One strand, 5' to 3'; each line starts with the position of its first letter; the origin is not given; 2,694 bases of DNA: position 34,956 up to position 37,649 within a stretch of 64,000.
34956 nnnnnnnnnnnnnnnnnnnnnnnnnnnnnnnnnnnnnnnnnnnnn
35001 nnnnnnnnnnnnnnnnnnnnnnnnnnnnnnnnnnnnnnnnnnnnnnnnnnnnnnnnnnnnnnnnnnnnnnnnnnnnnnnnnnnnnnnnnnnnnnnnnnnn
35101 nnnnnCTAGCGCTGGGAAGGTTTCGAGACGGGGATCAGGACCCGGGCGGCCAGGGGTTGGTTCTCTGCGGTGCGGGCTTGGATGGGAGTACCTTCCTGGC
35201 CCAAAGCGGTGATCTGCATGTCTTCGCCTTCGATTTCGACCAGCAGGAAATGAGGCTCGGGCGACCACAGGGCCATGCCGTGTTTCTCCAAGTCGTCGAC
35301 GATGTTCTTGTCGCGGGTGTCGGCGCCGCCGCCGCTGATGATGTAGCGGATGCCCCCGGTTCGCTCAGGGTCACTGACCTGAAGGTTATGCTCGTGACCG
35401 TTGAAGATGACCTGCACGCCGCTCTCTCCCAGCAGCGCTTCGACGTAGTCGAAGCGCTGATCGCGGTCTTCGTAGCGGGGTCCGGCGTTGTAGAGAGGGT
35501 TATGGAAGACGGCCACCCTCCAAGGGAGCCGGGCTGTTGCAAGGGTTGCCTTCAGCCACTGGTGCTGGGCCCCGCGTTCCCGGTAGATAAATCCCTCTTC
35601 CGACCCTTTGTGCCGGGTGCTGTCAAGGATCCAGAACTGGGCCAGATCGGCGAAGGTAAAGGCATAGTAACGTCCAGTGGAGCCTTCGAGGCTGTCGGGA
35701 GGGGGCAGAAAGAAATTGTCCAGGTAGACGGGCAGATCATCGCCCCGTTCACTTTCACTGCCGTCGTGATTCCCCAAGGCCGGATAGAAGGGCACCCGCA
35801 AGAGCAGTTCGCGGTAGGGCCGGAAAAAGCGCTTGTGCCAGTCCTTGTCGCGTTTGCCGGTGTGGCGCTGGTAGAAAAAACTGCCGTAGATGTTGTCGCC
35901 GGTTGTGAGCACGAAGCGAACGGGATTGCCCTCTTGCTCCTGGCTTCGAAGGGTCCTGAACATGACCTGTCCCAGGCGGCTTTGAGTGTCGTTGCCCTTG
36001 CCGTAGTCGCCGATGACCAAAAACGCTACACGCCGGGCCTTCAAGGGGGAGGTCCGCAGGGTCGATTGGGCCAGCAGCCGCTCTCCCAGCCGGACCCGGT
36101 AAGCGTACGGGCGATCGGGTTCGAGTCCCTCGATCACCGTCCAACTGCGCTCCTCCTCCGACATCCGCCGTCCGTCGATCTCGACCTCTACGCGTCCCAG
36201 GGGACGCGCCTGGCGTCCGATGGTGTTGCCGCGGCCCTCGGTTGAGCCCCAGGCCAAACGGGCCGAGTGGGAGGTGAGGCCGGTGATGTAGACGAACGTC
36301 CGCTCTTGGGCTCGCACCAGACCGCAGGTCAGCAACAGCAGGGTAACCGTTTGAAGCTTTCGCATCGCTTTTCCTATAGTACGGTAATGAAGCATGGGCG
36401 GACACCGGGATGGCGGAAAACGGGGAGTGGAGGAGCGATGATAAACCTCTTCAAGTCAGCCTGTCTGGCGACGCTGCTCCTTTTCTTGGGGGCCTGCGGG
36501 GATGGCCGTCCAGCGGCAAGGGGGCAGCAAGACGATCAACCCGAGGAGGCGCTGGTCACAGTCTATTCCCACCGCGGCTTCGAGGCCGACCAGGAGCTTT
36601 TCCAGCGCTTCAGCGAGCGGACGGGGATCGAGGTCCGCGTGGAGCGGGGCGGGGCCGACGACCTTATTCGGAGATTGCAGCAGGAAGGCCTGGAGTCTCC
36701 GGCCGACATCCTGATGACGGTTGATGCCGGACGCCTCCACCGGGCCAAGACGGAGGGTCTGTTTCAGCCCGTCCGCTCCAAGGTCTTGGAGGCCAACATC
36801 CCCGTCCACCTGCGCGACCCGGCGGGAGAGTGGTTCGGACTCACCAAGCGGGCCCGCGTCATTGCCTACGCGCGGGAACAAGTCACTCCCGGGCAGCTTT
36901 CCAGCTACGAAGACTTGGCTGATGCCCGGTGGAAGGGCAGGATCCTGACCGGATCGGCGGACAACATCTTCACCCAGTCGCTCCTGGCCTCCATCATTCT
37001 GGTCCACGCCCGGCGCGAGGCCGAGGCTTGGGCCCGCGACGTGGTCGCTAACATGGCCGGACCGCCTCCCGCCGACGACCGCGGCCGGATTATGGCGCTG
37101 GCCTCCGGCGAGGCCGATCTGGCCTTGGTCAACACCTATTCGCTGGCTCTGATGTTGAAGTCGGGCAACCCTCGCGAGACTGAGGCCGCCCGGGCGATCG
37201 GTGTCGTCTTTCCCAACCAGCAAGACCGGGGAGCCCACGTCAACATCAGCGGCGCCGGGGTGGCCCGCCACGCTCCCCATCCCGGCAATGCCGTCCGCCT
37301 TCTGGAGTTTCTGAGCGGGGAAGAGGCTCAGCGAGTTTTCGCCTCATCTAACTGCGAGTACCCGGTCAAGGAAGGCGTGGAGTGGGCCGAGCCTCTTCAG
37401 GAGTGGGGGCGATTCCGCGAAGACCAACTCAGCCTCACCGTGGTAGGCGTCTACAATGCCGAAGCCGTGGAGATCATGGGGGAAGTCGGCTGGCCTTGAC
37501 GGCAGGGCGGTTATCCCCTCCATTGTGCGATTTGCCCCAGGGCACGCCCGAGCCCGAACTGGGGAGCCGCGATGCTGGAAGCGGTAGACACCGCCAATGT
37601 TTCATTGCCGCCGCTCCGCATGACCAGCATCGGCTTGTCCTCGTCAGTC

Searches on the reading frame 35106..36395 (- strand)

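Call 68: search_protein_families(library=pfam, proteins=[window:35106-36395:-], max_evalue=0.00001)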
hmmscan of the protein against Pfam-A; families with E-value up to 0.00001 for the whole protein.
window:35106-36395:- (429 aa): 1 family
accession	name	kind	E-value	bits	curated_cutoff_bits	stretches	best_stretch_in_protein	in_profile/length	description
PF00149.33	Metallophos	-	5e-15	56.9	21.5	1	125-337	3-190/191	Calcineurin-like phosphoesterase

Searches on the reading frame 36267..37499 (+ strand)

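Call 26: search_protein_families(library=pfam, proteins=[window:36267-37499:+], max_evalue=0.0001)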
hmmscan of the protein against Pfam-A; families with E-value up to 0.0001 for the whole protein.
window:36267-37499:+ (410 aa): 4 families
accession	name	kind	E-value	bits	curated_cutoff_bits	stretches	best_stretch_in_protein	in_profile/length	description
PF13343.11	SBP_bac_6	-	5.8e-18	65.7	24.6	1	145-380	3-231/245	Bacterial extracellular solute-binding protein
PF13531.11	SBP_bac_11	-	3.1e-16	60.3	25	1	99-360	3-223/227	Bacterial extracellular solute-binding protein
PF01547.30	SBP_bac_1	-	1.5e-14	55.1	26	1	105-355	7-306/307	Bacterial extracellular solute-binding protein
PF13416.11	SBP_bac_8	-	4.3e-12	46.9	27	1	111-378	2-272/279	Bacterial extracellular solute-binding protein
